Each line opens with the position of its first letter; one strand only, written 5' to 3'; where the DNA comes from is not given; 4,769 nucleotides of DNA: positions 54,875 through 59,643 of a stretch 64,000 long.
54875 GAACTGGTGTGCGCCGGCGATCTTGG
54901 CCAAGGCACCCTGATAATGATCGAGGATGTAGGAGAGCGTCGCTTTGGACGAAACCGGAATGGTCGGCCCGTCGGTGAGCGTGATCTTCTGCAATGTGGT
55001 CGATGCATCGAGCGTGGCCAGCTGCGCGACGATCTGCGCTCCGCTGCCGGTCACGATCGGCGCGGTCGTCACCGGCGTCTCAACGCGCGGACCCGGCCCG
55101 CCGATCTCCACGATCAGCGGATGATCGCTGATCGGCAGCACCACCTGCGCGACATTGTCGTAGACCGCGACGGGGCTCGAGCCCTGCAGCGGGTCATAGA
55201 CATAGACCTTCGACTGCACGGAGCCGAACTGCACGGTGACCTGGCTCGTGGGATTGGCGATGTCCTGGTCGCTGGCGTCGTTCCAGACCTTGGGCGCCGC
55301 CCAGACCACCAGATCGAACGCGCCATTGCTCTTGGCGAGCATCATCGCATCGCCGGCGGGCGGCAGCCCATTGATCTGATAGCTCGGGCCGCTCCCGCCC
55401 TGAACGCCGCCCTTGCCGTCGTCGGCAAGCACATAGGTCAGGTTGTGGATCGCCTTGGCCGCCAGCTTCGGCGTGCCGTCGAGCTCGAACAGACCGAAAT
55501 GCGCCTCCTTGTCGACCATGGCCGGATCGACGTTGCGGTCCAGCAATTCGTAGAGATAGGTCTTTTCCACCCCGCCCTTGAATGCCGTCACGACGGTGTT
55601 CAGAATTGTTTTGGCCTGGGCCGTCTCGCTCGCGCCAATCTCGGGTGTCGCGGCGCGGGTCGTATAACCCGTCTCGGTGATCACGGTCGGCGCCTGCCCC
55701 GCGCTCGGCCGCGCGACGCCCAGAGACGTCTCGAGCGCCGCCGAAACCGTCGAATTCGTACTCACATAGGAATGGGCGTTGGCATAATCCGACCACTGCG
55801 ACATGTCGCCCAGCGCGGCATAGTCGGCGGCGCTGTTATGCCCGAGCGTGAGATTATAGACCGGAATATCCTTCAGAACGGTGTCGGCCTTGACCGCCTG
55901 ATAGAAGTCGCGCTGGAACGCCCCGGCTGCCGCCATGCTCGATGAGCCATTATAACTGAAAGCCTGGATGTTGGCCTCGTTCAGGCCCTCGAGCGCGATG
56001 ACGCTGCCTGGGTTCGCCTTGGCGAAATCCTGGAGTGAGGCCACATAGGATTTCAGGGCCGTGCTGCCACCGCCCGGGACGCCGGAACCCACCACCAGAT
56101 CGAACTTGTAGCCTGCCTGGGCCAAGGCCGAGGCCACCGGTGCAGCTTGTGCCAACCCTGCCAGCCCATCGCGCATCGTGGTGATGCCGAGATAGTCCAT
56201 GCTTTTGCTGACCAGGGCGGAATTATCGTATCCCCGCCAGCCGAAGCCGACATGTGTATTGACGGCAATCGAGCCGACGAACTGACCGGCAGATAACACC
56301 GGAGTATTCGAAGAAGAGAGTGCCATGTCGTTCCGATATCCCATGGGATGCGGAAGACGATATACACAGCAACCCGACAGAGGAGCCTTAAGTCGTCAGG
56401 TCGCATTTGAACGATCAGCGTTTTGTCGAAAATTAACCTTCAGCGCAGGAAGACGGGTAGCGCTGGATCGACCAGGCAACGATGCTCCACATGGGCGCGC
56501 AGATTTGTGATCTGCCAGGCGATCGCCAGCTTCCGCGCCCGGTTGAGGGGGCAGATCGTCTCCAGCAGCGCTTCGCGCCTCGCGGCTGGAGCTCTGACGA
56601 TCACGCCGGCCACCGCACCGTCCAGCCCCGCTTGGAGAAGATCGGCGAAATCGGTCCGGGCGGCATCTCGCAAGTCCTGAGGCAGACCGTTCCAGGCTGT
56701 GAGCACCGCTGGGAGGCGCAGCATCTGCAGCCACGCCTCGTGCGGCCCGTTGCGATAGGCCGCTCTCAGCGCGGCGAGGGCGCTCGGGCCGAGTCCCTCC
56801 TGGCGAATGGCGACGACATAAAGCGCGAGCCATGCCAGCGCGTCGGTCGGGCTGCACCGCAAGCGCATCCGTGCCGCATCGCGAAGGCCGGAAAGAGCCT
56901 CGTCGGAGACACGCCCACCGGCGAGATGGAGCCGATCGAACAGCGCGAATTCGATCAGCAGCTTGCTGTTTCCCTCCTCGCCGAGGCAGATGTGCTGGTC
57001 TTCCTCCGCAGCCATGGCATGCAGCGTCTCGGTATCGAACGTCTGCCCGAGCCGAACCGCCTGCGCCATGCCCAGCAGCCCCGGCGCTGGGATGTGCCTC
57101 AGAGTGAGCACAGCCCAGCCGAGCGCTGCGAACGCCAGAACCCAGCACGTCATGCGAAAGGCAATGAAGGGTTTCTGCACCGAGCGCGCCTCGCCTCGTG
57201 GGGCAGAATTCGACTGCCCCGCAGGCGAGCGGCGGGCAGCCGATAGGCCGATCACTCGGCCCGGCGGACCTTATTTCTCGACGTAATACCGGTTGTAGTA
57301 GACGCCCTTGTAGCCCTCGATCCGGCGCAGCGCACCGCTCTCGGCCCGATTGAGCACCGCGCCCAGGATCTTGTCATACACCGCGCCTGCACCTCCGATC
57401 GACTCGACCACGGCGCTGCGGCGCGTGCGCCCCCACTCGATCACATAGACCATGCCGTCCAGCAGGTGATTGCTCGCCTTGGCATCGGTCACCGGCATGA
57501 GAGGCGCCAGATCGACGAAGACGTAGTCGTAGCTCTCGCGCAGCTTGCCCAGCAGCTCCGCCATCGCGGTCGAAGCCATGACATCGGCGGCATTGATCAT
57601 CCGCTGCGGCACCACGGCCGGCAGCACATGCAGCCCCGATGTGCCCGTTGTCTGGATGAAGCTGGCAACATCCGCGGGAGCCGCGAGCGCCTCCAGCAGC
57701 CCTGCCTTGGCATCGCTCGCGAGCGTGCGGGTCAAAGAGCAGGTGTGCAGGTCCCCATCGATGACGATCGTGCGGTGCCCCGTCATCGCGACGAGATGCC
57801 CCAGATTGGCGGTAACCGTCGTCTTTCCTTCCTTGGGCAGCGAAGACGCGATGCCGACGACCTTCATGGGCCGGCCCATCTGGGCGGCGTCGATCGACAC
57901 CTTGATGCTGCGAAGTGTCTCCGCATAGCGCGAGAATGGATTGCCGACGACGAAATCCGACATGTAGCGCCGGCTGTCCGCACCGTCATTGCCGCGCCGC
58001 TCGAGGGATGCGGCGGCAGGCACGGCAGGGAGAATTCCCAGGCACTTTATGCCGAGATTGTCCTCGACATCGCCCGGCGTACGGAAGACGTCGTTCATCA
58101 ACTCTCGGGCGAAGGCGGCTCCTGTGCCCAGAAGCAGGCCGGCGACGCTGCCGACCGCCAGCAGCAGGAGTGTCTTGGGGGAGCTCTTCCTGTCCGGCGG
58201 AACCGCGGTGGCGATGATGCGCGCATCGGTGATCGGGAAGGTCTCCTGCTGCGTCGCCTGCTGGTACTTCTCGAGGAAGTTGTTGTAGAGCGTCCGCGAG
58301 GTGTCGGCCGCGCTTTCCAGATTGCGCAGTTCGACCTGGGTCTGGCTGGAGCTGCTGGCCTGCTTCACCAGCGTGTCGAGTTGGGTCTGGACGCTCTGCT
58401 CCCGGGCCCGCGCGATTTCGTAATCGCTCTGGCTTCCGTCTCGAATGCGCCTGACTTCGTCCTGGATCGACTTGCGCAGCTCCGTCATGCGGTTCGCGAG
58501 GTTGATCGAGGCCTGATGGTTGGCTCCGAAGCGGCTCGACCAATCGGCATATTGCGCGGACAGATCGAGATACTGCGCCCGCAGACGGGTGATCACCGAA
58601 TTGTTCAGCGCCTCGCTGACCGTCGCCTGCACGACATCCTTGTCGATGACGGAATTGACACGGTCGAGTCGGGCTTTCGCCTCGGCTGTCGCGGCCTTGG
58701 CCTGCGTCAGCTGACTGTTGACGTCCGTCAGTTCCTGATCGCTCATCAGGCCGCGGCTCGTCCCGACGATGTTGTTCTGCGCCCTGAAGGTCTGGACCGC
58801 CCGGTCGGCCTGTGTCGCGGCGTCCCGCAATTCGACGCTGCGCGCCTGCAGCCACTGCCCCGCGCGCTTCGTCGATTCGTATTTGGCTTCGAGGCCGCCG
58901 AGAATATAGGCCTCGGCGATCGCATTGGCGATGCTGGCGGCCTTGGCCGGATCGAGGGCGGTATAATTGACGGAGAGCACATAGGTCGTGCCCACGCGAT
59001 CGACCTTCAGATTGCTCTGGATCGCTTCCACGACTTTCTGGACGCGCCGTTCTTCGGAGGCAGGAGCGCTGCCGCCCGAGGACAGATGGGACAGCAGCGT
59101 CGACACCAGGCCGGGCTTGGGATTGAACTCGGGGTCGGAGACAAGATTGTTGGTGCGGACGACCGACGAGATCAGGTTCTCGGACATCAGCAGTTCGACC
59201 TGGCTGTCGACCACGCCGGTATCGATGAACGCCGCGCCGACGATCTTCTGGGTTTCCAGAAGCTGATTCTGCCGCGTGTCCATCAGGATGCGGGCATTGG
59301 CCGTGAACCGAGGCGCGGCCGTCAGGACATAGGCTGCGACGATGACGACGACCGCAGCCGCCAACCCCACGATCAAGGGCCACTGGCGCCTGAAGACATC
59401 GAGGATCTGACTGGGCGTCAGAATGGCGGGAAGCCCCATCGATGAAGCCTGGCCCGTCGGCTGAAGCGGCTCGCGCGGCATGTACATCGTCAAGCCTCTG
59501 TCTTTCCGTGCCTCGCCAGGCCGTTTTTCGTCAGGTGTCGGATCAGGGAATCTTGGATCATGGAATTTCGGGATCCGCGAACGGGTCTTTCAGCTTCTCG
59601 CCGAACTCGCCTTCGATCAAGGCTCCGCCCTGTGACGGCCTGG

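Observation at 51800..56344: Giant glycanase-like protein with an unfamiliar GH + YD-like module + T1SS-tail architecture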

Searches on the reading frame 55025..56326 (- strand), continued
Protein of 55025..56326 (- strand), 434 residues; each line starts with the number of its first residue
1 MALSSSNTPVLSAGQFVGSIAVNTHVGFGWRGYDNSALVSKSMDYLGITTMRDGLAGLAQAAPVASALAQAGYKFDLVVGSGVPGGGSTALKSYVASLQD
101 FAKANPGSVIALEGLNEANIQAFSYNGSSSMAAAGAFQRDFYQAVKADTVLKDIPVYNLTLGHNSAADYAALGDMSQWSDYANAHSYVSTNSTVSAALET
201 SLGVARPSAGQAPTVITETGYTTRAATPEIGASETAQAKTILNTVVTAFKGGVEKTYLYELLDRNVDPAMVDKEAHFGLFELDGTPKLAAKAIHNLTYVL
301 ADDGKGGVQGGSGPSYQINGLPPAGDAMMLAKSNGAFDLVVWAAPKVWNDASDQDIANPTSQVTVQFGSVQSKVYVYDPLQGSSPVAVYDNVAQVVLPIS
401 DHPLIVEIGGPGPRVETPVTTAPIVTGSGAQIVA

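Call 72: search_dna_similar(query=window:55097-56326:-, collection=plasmids, mode=protein, max_rows=30, max_evalue=0.00001)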
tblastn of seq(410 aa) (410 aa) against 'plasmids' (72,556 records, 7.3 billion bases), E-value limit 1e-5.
Records with a match: 10; places in all: 13; records where one place covers at least 80% of the query: 5.
Best place of each record, by identity: <60% 10.
By first word of the organism name: Roseomonas 4; Kineococcus 1; Sinorhizobium 1; Methylocystis 1; Rhizobium 1; Granulicella 1; Novosphingobium 1.
By predicted mobility (MOB-suite, as given by PLSDB): non-mobilizable 7; conjugative 2; mobilizable 1.
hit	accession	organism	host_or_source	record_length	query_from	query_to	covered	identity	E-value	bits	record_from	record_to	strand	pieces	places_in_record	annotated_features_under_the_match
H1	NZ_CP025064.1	Roseomonas mucosa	Homo sapiens,Clinical, healthy, human ...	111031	16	407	96%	37.4%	4e-61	221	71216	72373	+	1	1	carbohydrate-binding domain-containing protein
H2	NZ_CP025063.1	Roseomonas mucosa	Homo sapiens,Clinical, healthy, human ...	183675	10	408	97%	34.3%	2e-56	207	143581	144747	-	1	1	carbohydrate-binding domain-containing protein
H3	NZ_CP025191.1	Roseomonas mucosa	Homo sapiens,clinical, human skin, ...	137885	10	408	97%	34.3%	3e-56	206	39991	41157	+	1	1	carbohydrate-binding domain-containing protein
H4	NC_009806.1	Kineococcus radiotolerans SRS30216 = ATCC BAA-149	-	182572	6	406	98%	28.5%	2e-17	92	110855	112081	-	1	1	glycoside hydrolase family 6 protein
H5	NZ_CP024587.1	Roseomonas sp. FDAARGOS_362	Homo sapiens,peripheral Blood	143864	95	408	77%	34.0%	4e-41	162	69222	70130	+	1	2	calcium-binding protein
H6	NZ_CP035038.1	Sinorhizobium fredii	single cell,soil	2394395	116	408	71%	29.3%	1e-25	116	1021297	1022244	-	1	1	none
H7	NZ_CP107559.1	Methylocystis sp. MJC1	whole organism,Alpine Peat Bogs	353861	5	349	84%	24.5%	1e-10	71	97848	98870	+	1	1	hypothetical protein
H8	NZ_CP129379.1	Rhizobium sp. SSA_523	single cell,Sea water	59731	104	408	74%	26.4%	2e-21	104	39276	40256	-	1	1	glycosyl hydrolase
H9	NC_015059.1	Granulicella tundricola MP5ACTX9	-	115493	95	408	77%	25.2%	1e-7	62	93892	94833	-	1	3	RICIN domain-containing protein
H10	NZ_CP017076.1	Novosphingobium resinovorum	single cell,soil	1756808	91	295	50%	26.5%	3e-7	61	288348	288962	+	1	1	none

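Call 74: find_related_loci(query=A4, collection=genome_contigs, flank=6000)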
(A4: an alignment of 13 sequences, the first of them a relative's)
Query A4 (578 aa) in genome_contigs; peptide patterns used: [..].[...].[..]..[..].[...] (x = any residue, [..] = any of these).
207 stretches matched a pattern; 197 encode a relative of the query (tblastn E <= 1e-3); the best 80 are kept; 80 distinct loci.
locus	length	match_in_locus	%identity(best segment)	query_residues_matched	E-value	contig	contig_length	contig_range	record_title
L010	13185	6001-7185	57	3-400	5e-140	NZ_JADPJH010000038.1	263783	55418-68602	Bradyrhizobium sp. 1 inoc1_99, whole genome shotgun sequence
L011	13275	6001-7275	46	3-429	4e-101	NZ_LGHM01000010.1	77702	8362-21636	Bradyrhizobium sp. AS23.2 Bradyrhizobium_AS_23.2_c10, whole genome shotgun sequence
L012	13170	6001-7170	45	3-398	2e-100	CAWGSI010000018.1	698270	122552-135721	MAG: uncultured Alphaproteobacteria bacterium isolate MFD05705.bin.1.155 genome assembly, contig: contig_8437, whole gen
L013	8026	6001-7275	45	3-429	2e-100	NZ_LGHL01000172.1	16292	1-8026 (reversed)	Bradyrhizobium sp. NAS80.1 Bradyrhizobium_NAS_80.1_c172, whole genome shotgun sequence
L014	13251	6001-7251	45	1-414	4e-100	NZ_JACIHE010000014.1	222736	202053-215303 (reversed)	Bradyrhizobium sp. cir1 Ga0394407_14, whole genome shotgun sequence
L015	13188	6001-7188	46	3-398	5e-99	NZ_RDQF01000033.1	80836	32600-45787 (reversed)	Bradyrhizobium vignae strain LMG 28791 Scaffold33, whole genome shotgun sequence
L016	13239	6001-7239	44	6-423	6e-99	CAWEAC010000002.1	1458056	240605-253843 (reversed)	MAG: uncultured Alphaproteobacteria bacterium isolate MFD05705.bin.1.186 genome assembly, contig: contig_52653, whole ge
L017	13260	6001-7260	44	3-425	1e-98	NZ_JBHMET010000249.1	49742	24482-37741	Bradyrhizobium erythrophlei strain CGMCC 1.13002 velvet_auto_61_249, whole genome shotgun sequence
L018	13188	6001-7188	46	3-398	3e-98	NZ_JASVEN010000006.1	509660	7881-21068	Bradyrhizobium sp. U531 GJHLNKJI_6, whole genome shotgun sequence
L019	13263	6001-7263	44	3-425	2e-98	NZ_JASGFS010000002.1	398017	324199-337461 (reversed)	MAG: Bradyrhizobium sp. isolate 1H092 JMF-2111-06-0001.hyb.bin.92_1, whole genome shotgun sequence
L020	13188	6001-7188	45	3-398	2e-98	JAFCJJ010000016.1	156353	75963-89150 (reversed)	Bradyrhizobium diazoefficiens strain SZCCT0423 NODE_16, whole genome shotgun sequence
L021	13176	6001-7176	47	7-398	4e-98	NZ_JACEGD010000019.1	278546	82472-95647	Bradyrhizobium diversitatis strain CNPSo 4019 scaffold_18, whole genome shotgun sequence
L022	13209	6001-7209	45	3-406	6e-98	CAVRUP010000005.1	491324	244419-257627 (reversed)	MAG: uncultured Alphaproteobacteria bacterium isolate MFD02248.bin.2.61 genome assembly, contig: contig_18178, whole gen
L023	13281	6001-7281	44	1-429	3e-98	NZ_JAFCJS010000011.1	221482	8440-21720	Bradyrhizobium liaoningense strain SZCCT0400 NODE_11, whole genome shotgun sequence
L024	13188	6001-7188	46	3-398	2e-97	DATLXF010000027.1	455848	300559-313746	MAG TPA_asm: Bradyrhizobium sp. isolate SMAG_U13239 k141_291354, whole genome shotgun sequence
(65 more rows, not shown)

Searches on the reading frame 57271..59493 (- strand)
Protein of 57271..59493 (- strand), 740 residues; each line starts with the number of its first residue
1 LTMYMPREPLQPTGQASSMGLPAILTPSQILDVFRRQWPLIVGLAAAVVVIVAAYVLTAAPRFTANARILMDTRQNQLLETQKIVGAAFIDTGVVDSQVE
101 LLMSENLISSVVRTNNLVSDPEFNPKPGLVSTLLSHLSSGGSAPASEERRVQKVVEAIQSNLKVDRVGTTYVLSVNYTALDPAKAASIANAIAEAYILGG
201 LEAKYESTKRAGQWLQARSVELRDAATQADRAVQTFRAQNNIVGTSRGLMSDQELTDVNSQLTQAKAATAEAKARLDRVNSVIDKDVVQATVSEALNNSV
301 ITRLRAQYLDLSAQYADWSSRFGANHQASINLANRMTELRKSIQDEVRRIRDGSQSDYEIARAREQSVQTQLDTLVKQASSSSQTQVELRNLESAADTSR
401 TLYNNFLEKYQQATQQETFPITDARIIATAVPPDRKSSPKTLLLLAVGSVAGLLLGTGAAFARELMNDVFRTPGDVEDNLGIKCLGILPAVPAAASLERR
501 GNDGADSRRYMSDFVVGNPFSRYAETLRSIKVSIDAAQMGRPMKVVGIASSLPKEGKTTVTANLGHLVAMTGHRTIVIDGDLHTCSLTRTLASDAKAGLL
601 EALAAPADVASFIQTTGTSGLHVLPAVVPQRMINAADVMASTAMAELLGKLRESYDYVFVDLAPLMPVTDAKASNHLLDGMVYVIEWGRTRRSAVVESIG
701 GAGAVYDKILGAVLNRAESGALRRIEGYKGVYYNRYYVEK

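Call 9: search_protein_families(library=pfam, proteins=[window:57271-59493:-], max_evalue=0.001)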
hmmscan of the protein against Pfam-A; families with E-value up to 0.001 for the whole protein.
window:57271-59493:- (740 aa): 4 families
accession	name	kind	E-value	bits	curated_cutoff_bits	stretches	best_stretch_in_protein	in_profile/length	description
PF13807.11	GNVR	-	1.2e-11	44.8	27.7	1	385-464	2-81/82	G-rich domain on putative tyrosine kinase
PF13614.12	AAA_31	-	1.9e-09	38.1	27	1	545-667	3-130/177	AAA domain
PF01656.29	CbiA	-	7.8e-07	29.5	25.4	1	555-720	10-86/125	CobQ/CobB/MinD/ParA nucleotide binding domain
PF02706.20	Wzz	-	3.6e-06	27.6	25.5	1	29-113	7-89/91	Chain length determinant protein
